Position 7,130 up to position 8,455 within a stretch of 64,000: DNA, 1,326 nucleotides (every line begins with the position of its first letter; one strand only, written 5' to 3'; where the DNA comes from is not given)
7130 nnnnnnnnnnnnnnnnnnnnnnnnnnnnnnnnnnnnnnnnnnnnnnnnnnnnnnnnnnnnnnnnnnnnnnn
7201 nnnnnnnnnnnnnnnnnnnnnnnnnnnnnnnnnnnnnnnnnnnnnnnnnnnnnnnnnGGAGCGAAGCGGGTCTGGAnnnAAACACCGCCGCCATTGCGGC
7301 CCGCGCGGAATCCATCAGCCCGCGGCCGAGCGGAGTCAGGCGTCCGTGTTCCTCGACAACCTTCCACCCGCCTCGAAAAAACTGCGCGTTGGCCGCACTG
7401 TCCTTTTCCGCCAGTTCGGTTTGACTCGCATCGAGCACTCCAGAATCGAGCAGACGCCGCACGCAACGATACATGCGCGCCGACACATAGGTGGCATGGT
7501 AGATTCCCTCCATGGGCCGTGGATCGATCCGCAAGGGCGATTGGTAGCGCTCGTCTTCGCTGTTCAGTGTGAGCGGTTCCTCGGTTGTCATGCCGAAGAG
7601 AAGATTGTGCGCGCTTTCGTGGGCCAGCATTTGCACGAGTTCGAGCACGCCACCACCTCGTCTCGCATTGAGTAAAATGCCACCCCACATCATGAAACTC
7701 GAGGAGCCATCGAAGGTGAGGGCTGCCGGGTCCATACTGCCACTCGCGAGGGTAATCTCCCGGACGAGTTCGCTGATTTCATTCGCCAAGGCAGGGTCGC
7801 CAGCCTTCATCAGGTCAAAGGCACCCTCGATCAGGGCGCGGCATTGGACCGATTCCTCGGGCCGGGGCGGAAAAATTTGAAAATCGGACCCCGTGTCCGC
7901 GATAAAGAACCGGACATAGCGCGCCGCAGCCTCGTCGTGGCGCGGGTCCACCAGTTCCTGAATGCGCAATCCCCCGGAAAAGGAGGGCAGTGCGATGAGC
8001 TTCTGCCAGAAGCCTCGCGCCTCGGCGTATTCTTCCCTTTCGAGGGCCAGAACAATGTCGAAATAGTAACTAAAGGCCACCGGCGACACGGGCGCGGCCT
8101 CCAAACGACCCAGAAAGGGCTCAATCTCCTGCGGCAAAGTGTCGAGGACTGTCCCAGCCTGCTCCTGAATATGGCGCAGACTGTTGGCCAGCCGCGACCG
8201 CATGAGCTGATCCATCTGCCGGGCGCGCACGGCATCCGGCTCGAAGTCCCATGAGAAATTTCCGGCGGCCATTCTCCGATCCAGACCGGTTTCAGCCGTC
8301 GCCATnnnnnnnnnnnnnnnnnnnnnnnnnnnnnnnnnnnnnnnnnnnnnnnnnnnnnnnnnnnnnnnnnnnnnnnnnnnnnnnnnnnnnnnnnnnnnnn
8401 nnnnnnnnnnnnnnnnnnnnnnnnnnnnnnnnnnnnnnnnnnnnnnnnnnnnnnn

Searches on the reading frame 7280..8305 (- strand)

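Call 32: search_protein_families(library=pfam, proteins=[window:7280-8305:-], max_evalue=0.00001)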
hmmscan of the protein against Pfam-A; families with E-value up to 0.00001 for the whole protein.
window:7280-8305:- (342 aa): 0 families

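Call 64: search_protein_families(library=ncbifam, proteins=[window:7280-8305:-], max_evalue=0.00001)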
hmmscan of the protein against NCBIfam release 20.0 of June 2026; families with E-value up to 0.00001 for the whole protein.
window:7280-8305:- (342 aa): 1 family
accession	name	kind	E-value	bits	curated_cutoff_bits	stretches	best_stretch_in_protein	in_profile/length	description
TIGR04267.2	mod_HExxH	domain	1.4e-27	96.8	40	1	160-333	2-176/177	aKG-HExxH-type peptide beta-hydroxylase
